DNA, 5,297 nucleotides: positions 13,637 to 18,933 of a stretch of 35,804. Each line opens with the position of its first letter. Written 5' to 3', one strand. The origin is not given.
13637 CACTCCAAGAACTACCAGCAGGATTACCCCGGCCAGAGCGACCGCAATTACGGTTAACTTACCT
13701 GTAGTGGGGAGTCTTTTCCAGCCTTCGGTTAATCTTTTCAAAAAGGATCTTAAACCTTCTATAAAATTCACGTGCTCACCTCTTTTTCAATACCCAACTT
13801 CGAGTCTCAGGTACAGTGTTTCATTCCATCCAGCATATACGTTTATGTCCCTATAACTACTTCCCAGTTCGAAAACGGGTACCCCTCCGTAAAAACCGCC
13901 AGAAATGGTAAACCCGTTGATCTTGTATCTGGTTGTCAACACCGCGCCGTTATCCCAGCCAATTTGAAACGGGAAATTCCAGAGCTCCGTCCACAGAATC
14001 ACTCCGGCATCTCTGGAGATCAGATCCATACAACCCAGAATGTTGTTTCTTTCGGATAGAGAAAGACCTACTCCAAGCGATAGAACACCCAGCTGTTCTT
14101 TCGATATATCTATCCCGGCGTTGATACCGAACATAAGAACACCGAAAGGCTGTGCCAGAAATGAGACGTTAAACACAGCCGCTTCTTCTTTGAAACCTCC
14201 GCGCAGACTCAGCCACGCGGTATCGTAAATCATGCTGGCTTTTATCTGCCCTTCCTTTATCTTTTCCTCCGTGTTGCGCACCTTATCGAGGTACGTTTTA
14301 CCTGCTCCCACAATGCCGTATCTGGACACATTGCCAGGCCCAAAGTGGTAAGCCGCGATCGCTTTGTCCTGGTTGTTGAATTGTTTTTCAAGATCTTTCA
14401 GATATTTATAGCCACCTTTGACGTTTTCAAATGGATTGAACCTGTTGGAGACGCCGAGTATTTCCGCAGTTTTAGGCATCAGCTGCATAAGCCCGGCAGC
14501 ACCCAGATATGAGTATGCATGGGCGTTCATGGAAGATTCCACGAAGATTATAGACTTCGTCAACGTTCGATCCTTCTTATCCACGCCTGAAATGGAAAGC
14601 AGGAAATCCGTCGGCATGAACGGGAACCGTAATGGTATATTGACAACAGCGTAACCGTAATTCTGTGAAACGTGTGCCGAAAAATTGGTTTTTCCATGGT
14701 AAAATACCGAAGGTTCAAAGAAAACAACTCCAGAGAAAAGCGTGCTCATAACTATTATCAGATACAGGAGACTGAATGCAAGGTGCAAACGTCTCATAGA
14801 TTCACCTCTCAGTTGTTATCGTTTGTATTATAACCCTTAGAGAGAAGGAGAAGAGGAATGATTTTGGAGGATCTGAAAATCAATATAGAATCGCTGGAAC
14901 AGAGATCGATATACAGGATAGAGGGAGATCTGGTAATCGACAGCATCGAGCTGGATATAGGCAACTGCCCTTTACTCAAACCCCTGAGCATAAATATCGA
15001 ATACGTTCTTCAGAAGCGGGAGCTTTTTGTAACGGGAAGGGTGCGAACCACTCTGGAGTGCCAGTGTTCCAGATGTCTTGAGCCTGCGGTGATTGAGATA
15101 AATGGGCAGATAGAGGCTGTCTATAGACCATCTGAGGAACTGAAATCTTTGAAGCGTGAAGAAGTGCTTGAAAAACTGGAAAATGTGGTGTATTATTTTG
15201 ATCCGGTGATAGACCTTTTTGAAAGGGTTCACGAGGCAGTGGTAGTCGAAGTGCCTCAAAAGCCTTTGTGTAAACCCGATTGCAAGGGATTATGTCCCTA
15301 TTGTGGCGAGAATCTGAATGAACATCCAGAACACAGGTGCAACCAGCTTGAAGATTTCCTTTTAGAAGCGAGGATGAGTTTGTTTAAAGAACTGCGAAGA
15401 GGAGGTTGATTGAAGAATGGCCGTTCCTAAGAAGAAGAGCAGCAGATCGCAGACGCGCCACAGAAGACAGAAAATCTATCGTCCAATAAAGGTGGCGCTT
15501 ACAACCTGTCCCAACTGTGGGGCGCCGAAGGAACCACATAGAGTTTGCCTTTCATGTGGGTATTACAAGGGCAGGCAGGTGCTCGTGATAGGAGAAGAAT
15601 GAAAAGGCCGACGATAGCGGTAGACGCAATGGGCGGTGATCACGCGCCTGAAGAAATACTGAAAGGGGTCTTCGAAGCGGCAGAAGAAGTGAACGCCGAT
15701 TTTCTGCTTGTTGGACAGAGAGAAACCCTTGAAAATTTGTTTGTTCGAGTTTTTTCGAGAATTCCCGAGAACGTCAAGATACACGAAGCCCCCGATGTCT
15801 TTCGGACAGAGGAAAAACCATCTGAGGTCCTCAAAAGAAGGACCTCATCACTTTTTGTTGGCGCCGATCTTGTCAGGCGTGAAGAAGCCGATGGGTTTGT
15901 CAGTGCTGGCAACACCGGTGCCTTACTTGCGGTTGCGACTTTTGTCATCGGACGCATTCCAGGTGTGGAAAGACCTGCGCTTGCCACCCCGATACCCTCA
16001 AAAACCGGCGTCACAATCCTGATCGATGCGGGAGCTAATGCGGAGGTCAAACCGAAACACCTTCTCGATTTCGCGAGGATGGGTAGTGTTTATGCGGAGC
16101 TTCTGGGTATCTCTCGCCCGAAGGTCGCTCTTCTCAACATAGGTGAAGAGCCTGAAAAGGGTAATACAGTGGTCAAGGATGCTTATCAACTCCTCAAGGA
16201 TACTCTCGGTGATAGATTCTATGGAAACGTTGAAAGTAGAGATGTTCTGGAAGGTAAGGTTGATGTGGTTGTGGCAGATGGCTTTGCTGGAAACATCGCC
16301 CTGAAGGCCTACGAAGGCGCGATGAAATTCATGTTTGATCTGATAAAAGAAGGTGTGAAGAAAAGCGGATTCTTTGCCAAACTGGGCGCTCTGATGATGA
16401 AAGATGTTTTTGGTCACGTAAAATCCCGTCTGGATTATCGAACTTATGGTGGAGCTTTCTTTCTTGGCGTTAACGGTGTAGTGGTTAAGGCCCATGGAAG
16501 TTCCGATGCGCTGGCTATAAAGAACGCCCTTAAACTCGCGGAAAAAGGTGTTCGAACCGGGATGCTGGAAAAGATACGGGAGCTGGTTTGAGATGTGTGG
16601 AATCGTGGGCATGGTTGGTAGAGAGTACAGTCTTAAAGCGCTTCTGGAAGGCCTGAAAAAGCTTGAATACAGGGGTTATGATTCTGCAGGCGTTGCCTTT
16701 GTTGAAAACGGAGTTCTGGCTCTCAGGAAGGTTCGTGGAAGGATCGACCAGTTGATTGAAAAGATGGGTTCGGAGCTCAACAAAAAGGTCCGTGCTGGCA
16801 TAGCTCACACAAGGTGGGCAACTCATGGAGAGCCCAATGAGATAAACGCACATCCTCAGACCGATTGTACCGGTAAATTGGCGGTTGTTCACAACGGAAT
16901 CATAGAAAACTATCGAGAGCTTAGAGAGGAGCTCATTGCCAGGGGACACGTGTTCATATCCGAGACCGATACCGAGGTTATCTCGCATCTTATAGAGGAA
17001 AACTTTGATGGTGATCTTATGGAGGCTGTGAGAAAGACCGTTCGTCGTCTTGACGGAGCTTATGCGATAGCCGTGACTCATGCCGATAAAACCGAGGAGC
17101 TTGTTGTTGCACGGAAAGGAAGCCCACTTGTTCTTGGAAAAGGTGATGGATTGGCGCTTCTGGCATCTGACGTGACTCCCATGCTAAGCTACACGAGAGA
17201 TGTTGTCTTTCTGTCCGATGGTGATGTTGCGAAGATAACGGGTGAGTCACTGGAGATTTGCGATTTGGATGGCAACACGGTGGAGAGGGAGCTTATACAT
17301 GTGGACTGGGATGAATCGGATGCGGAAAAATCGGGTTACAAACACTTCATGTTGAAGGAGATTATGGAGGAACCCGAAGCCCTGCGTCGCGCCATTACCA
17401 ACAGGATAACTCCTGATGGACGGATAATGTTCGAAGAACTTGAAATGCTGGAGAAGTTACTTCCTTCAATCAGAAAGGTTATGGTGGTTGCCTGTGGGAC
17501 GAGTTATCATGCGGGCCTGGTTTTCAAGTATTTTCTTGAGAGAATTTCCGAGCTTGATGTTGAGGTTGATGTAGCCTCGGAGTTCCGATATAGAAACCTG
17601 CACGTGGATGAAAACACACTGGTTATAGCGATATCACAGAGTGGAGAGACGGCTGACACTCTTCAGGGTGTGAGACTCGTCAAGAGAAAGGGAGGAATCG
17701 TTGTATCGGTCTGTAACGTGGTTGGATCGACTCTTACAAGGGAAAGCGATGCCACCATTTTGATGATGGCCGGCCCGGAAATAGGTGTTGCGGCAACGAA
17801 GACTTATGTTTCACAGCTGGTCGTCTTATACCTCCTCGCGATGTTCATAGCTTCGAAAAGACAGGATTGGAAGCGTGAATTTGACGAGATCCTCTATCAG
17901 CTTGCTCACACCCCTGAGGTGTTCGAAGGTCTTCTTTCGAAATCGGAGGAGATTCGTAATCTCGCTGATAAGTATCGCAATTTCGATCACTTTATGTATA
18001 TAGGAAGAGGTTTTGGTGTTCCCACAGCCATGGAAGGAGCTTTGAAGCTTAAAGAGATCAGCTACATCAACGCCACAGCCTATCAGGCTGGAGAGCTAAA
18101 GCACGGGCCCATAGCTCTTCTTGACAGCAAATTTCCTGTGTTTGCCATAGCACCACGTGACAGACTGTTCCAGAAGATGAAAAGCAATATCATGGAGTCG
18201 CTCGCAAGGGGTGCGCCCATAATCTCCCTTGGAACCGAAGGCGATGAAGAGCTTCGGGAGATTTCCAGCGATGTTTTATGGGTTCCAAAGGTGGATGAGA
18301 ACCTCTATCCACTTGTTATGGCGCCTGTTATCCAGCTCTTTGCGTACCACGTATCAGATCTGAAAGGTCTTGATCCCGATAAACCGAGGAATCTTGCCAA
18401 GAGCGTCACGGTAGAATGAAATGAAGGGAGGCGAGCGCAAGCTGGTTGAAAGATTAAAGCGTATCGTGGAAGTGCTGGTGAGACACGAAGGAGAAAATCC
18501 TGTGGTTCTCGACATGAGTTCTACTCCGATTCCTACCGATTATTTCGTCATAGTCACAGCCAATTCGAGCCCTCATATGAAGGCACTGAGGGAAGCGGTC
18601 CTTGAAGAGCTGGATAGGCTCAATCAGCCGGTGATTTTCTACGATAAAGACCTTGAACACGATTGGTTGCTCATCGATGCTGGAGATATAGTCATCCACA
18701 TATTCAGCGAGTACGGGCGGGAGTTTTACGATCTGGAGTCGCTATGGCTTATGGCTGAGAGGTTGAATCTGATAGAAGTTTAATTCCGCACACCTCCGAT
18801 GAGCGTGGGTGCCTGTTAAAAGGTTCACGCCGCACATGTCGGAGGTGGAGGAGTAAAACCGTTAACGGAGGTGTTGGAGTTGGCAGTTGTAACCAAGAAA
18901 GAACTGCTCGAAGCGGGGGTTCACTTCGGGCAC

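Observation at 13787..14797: Lytic transglycosylase apparently fused to, or inserted in, an outer-membrane beta-barrel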

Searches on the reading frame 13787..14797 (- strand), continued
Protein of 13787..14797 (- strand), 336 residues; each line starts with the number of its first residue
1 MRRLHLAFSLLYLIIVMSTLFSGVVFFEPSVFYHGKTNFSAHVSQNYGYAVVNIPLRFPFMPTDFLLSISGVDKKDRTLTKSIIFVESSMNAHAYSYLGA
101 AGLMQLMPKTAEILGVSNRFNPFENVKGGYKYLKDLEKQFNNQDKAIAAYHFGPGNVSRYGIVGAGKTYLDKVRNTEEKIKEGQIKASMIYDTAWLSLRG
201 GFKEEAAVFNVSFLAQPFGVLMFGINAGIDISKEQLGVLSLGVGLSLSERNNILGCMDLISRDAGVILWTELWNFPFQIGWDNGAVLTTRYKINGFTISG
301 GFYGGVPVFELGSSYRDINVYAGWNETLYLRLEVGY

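Call 56: fold_search(model_id=the predicted structure, library=pdb)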
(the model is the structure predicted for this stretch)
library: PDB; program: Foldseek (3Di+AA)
matches with E <= 10: 531; with E <= 0.001: 0
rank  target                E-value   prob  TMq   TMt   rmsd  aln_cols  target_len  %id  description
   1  9jvq_A                4.9e-03  1.00  0.24  0.27   9.9       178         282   11  Yeast Mitochondrial PORIN complex (released 2025-08-13)
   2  9eih_F                1.2e-02  1.00  0.27  0.30   7.2       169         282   11  Import stalled PINK1 TOM complex (released 2025-03-12)
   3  2k4t_MODEL_1_A        1.2e-02  0.98  0.24  0.27   9.7       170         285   10  Solution structure of human VDAC-1 in LDAO micelles (released 2008-09-09)
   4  6g73_B                1.9e-02  0.99  0.26  0.29   7.3       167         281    9  The dynamic nature of the VDAC1 channels in bilayers: human VDAC1 at 3.3 Angstrom resolution (released 2019-04-24)
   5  6g6u_A                2.0e-02  1.00  0.26  0.30   7.1       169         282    9  The dynamic nature of the VDAC1 channels in bilayers: human VDAC1 at 2.7 Angstrom resolution (released 2019-04-10)
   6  7kuh                  2.2e-02  0.98  0.25  0.28  10.8       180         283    9  MicroED structure of mVDAC (released 2020-12-23)
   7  7e7r_B                2.2e-02  0.85  0.23  0.28   9.2       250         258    8  Crystal structure of RSL mutant in complex with Ligand (released 2021-04-14)
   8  4bum                  3.4e-02  0.99  0.26  0.30   6.9       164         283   11  Crystal structure of the Voltage Dependant Anion Channel 2 from zebrafish. (released 2014-03-26)
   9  7e7r_A                4.1e-02  0.82  0.23  0.28   8.9       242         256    8  Crystal structure of RSL mutant in complex with Ligand (released 2021-04-14)
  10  5xdn_A                5.9e-02  0.97  0.26  0.30   7.1       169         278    9  Crystal structure of human voltage-dependent anion channel 1 (hVDAC1) in P22121 space group (released 2017-06-28)
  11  3emn                  6.6e-02  0.98  0.26  0.30   7.0       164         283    9  The Crystal Structure of Mouse VDAC1 at 2.3 A resolution (released 2008-12-16)
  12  5xdo_A                7.0e-02  0.98  0.26  0.29   7.3       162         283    9  Crystal structure of human voltage-dependent anion channel 1 (hVDAC1) in C222 space group (released 2017-06-28)
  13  7e7v_A                7.8e-02  0.69  0.22  0.26   8.6       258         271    8  Crystal structure of RSL mutant in complex with sugar Ligand (released 2021-04-14)
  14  4ctd_A                7.8e-02  0.54  0.22  0.27   8.2       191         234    9  X-ray structure of an engineered OmpG loop6-deletion (released 2014-08-13)
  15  7e7u_A                9.2e-02  0.54  0.21  0.25  11.1       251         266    7  Crystal structure of RSL mutant in complex with sugar Ligand (released 2021-04-14)
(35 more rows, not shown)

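Call 64: list_cluster_members(proteins=[P0026, P0002, P0024, P0023, L004:4068-5042:-, L007:2487-4064:+])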
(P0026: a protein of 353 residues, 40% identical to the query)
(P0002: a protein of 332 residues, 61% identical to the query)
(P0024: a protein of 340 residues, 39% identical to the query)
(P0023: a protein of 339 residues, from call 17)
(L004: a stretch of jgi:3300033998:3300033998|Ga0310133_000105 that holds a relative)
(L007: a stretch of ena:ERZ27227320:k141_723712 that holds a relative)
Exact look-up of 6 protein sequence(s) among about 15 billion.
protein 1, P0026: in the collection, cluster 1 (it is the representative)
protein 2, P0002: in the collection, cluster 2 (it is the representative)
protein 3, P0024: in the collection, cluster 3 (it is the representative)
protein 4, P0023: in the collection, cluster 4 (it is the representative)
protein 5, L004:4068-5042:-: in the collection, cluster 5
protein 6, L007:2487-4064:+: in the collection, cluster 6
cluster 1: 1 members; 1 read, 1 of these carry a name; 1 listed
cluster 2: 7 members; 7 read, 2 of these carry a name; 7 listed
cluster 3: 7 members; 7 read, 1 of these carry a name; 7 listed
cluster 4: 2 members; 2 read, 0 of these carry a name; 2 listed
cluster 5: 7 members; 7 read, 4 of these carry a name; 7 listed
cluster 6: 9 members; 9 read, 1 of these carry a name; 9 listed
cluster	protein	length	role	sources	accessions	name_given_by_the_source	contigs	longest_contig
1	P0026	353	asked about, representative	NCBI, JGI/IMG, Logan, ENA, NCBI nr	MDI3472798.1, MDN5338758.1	MAG: hypothetical protein PWQ20_1828 [Thermotogaceae bacterium] | hypothetical protein | hypothetical protein [Thermotogaceae bacterium]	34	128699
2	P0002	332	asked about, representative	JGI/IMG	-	-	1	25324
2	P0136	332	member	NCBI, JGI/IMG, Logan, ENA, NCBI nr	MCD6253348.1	MAG: lytic transglycosylase domain-containing protein [Thermotogae bacterium] | lytic transglycosylase domain-containing protein [Thermotogota bacterium]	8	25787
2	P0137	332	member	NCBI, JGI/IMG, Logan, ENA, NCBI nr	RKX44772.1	MAG: hypothetical protein DRP27_05825 [Thermotogae bacterium] | MAG: hypothetical protein DRP27_05825 [Thermotogota bacterium]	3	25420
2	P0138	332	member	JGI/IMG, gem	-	-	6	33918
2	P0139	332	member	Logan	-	-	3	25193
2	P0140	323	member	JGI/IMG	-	-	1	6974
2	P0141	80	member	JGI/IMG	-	-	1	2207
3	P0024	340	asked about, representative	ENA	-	-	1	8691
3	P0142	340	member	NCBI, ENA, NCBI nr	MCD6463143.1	MAG: lytic transglycosylase domain-containing protein [Thermotogae bacterium] | lytic transglycosylase domain-containing protein [Thermotogota bacterium]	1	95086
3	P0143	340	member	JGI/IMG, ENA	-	-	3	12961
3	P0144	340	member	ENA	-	-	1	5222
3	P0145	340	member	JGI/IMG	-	-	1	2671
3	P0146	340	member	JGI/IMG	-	-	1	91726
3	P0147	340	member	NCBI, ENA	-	-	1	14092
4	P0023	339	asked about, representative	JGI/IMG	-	-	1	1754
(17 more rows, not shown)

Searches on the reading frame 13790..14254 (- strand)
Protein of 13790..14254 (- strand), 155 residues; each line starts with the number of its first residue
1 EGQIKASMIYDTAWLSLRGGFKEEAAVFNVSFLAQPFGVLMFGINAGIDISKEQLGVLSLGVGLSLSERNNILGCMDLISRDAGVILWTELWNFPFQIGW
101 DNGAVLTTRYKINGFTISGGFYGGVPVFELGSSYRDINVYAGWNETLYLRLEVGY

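Call 13: find_related_loci(query=A2, collection=genome_contigs, flank=6000)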
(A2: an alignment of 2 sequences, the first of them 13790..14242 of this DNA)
Query A2 (151 aa) in genome_contigs; peptide patterns used: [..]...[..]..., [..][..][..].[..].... (x = any residue, [..] = any of these).
31 stretches matched a pattern; 1 encode a relative of the query (tblastn E <= 1e-3); 1 distinct loci.
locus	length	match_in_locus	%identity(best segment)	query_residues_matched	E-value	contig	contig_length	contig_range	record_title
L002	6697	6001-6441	53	5-151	4e-57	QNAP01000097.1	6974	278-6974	MAG: Thermotogae bacterium isolate B41_G15 B41_Guay15_scaffold_04002, whole genome shotgun sequence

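Call 17: search_protein_representatives(alignment_id=A2)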
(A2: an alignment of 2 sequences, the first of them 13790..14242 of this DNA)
Query: 2 sequences, 151 profile positions. Proteins with E-value up to 0.001 (for the whole library): 2; up to 1e-10: 1; up to 1e-30: 1. The best 2 are listed.
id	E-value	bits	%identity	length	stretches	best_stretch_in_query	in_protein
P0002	6.5e-84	295.7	-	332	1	1-151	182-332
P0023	9.9e-06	41.9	-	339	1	2-148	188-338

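Call 20: find_encoding_contigs(protein=P0023, flank=8000, max_places=3)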
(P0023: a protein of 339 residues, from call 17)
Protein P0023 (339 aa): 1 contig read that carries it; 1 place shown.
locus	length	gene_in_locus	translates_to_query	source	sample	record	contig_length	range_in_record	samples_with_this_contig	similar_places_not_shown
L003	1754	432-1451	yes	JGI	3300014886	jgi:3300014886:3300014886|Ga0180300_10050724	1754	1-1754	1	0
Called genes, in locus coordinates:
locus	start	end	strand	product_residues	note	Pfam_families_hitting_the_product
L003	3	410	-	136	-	?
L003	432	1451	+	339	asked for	PF01464:SLT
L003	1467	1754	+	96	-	?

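Call 43: find_homologous_proteins(query=A5, max_evalue=0.01)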
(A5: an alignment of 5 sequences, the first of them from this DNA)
Query A5 (5 sequences): 2406 candidates shared short words with the query, none scored E <= 0.01.

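Call 48: search_protein_families(library=pfam, alignment_id=A5, max_evalue=10)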
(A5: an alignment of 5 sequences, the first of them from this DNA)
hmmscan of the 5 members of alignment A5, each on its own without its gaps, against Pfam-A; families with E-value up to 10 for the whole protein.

A. member 1, seq(155 aa): 0 families

B. families by the number of members that match (of 5 scanned): 3 families
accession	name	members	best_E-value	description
PF02375.23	JmjN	1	0.18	jmjN domain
PF15925.10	SOSSC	1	0.32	SOSS complex subunit C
PF13415.12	Kelch_3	1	0.72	Galactose oxidase, central domain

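Call 49: search_solved_structures(query=A5, max_evalue=10)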
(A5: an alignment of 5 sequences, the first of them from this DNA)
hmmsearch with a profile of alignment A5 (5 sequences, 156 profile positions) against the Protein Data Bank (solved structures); distinct sequences matched with E-value up to 10: 0.

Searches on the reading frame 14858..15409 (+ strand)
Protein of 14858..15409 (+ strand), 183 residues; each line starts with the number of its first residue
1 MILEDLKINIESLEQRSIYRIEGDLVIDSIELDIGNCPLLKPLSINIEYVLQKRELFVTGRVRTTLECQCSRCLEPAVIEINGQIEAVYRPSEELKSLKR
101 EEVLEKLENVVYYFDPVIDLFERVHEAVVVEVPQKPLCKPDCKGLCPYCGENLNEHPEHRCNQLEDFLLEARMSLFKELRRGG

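Call 7: search_protein_families(library=pfam, proteins=[window:14858-15409:+], max_evalue=0.001)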
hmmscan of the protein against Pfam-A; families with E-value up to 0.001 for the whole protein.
window:14858-15409:+ (183 aa): 1 family
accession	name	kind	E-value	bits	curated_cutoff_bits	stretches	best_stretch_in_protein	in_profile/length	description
PF02620.22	YceD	-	1.4e-24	86.8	33.2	1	58-160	1-102/119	Large ribosomal RNA subunit accumulation protein YceD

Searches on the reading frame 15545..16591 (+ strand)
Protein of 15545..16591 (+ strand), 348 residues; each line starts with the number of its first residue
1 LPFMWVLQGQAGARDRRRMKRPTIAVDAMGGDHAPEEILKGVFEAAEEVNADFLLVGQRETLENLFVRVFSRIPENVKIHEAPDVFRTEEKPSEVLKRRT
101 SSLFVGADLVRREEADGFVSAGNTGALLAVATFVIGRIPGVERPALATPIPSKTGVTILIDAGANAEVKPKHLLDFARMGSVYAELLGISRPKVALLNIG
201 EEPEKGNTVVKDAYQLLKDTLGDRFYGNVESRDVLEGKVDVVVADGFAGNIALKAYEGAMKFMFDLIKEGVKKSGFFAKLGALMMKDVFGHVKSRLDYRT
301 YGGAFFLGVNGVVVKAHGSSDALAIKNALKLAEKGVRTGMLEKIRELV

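Call 7: search_protein_families(library=pfam, proteins=[window:15545-16591:+], max_evalue=0.001)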
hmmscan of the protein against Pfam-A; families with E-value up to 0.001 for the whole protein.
window:15545-16591:+ (348 aa): 2 families
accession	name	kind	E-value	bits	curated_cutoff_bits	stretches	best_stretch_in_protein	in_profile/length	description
PF02504.20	FA_synthesis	-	8.5e-105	350.8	29.1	1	23-341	2-322/324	Fatty acid synthesis protein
PF01515.24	PTA_PTB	-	0.00026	20.9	24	1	98-202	100-206/319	Phosphate acetyl/butaryl transferase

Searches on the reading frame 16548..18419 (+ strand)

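Call 57: search_protein_families(library=pfam, proteins=[window:16548-18419:+], max_evalue=0.00001)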
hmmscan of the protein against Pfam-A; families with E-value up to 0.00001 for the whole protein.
window:16548-18419:+ (623 aa): 3 families
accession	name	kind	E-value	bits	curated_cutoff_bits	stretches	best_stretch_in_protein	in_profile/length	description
PF01380.27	SIS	-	2.6e-52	176.5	25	2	308-432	5-130/131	SIS domain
PF13522.11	GATase_6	-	2.4e-22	79.8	27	1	82-207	11-129/130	Glutamine amidotransferase domain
PF13537.11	GATase_7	-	6.3e-18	65.4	25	1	101-211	13-120/123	Glutamine amidotransferase domain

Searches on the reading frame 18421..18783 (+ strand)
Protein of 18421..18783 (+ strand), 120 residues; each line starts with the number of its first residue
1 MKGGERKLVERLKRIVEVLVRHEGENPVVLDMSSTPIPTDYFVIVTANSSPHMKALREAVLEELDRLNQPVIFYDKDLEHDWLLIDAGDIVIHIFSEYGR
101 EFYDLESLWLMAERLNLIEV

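Call 57: search_protein_families(library=pfam, proteins=[window:18421-18783:+], max_evalue=0.00001)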
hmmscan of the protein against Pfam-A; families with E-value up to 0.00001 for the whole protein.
window:18421-18783:+ (120 aa): 1 family
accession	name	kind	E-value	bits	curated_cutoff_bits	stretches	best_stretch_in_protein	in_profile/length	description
PF02410.21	RsfS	-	7.4e-25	87.5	21.6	1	14-109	2-98/98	Ribosomal silencing factor during starvation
